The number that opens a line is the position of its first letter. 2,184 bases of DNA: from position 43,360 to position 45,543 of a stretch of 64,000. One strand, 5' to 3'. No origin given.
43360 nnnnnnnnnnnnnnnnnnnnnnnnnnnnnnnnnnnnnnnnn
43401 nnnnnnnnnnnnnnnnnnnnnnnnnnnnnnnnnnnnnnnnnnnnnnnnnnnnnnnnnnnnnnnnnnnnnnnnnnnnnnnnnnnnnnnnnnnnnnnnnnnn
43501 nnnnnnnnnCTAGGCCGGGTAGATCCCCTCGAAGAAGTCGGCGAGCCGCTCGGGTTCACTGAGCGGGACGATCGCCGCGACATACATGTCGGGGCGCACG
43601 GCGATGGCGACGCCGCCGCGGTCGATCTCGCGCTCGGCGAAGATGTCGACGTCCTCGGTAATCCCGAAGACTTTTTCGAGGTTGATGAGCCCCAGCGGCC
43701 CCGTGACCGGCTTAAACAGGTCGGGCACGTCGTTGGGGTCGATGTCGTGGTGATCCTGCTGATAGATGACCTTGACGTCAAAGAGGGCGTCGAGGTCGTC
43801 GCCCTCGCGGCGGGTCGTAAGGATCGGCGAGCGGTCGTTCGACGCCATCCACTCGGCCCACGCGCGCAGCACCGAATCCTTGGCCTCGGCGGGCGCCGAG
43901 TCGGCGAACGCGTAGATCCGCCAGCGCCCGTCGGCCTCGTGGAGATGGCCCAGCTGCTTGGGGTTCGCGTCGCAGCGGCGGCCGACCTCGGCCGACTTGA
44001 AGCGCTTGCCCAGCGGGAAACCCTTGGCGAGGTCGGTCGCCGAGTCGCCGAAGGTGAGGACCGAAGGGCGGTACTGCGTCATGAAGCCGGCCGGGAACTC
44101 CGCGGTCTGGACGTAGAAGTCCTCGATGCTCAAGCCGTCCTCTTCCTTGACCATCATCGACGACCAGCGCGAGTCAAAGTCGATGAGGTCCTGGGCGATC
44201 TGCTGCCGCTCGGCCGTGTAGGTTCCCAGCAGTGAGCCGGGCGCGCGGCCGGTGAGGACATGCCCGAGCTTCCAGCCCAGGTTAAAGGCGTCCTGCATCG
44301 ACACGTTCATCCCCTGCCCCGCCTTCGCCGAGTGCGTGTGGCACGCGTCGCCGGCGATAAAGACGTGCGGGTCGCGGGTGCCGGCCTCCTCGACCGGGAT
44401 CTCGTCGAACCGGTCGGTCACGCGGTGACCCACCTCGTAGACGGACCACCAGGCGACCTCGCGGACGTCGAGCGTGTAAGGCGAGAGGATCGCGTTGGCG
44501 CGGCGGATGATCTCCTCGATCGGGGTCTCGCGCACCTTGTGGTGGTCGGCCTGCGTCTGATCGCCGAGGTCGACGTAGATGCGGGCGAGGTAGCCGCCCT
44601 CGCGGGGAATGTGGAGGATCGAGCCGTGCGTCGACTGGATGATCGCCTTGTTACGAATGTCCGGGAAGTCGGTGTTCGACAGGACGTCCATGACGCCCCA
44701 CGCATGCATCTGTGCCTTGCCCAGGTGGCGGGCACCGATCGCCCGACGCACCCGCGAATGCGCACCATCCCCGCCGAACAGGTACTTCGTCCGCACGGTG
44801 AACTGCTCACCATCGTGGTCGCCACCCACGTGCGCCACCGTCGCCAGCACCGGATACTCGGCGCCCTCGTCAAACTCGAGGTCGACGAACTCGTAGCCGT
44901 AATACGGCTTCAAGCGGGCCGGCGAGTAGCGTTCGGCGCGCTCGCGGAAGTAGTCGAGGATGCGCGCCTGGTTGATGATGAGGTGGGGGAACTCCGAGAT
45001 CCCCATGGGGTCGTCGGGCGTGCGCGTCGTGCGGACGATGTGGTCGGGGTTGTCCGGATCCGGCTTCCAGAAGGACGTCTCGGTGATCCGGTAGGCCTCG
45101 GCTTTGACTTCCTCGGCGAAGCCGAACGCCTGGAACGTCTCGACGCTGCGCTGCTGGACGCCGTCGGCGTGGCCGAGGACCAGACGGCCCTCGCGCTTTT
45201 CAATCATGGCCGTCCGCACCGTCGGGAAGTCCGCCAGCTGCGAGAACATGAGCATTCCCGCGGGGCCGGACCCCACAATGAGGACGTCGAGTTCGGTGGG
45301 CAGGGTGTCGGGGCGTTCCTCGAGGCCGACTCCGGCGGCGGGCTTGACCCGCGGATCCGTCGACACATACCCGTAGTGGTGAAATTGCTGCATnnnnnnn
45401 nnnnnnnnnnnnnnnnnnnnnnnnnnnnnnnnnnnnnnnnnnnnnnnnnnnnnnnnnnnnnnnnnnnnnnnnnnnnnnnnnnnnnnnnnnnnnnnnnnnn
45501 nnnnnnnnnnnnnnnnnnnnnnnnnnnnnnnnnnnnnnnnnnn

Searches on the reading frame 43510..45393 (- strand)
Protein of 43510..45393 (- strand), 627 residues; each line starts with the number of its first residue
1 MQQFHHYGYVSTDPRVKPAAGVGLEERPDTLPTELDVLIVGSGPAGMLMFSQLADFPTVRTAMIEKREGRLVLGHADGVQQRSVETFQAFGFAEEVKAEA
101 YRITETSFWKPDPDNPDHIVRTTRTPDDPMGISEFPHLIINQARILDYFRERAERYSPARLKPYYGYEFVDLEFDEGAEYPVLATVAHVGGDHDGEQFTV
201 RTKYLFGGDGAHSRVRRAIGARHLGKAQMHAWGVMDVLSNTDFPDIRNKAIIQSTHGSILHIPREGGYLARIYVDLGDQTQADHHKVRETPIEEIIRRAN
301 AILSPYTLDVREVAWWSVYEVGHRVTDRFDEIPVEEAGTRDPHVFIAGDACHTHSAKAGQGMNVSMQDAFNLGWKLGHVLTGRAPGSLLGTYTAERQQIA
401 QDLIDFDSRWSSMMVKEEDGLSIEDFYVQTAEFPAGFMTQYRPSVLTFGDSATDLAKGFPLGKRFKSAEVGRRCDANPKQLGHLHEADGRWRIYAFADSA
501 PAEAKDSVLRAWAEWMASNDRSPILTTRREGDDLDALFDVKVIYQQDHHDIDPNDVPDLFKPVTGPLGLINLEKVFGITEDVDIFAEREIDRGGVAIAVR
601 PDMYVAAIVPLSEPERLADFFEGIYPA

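Call 11: search_protein_families(library=pfam, proteins=[window:43510-45393:-])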
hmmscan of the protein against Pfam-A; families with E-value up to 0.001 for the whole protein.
window:43510-45393:- (627 aa): 3 families
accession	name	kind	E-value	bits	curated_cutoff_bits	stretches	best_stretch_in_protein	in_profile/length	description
PF01494.25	FAD_binding_3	-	1.4e-60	205.8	22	1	34-406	1-348/349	FAD binding domain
PF07976.19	Phe_hydrox_dim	-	8.8e-45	153.5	24.9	1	439-624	1-192/197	Phenol hydroxylase, C-terminal dimerisation domain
PF07992.20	Pyr_redox_2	-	0.00067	19.6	26.1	0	36-72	2-36/291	Pyridine nucleotide-disulphide oxidoreductase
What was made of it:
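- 43510..45393 (-): Phenol 2-monooxygenase-like FAD hydroxylase (627 aa). Candidate hydroxyphenylacetate hydroxylase and a regulon member. Pfam FAD_binding_3 plus Phe_hydrox_dim (call 11).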

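Call 12: search_protein_families(library=ncbifam, proteins=[window:43510-45393:-])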
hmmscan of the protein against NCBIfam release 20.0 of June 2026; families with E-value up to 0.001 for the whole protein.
window:43510-45393:- (627 aa): 37 families (the best 25 are shown)
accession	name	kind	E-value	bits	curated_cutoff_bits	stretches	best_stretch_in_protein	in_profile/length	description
NF006144.0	PRK08294.1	subfamily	1.3e-275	915.7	560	1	2-624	1-632/637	phenol 2-monooxygenase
NF004832.0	PRK06184.1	subfamily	7.7e-51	173.4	476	1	33-418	5-359/506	hypothetical protein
NF005531.0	PRK07190.1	equivalog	1.2e-44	152.8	530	1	34-439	5-371/487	FAD-binding protein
NF004831.0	PRK06183.1-5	equivalog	6.3e-40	137.1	546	1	35-417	9-356/568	bifunctional 3-(3-hydroxy-phenyl)propionate/3-hydroxycinnamic acid hydroxylase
NF004780.0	PRK06126.1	subfamily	1.4e-37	129.3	445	2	147-423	131-385/552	hypothetical protein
NF004829.0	PRK06183.1-3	subfamily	4.6e-37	127.9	390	2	340-418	286-364/520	bifunctional 3-(3-hydroxy-phenyl)propionate/3-hydroxycinnamic acid hydroxylase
NF006092.0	PRK08244.1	equivalog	3e-35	121.8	644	2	192-405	139-335/494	monooxygenase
NF033145.1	rif_monoox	equivalog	3.1e-35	121.9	800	1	36-426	2-353/472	rifampin monooxygenase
NF005303.0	PRK06834.1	subfamily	2.2e-30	105.7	625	1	33-403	2-326/488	hypothetical protein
NF006002.0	PRK08132.1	subfamily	6.6e-30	104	416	1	31-412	22-371/552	FAD-dependent oxidoreductase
NF004828.0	PRK06183.1-2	equivalog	4.2e-29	101.3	853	3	339-408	279-348/568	bifunctional 3-(3-hydroxy-phenyl)propionate/3-hydroxycinnamic acid hydroxylase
NF046068.1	AkvoneHdxseDnrF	equivalog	3.3e-28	98.8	650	1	37-408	1-354/439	aklavinone 12-hydroxylase DnrF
NF046069.1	AkvoneHdxseRdmE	equivalog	1.6e-26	93.2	700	1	37-405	1-352/521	aklavinone 12-hydroxylase RdmE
NF000343.1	rif_mono_Iri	exception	2.4e-23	82.9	950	1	198-406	140-335/479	rifampin monooxygenase Iri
NF004830.0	PRK06183.1-4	equivalog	4.2e-23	81.6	1135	2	342-407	291-356/617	bifunctional 3-(3-hydroxy-phenyl)propionate/3-hydroxycinnamic acid hydroxylase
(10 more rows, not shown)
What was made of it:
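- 43510..45393 (-): NCBIfam PRK08294, 916 bits (call 12).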
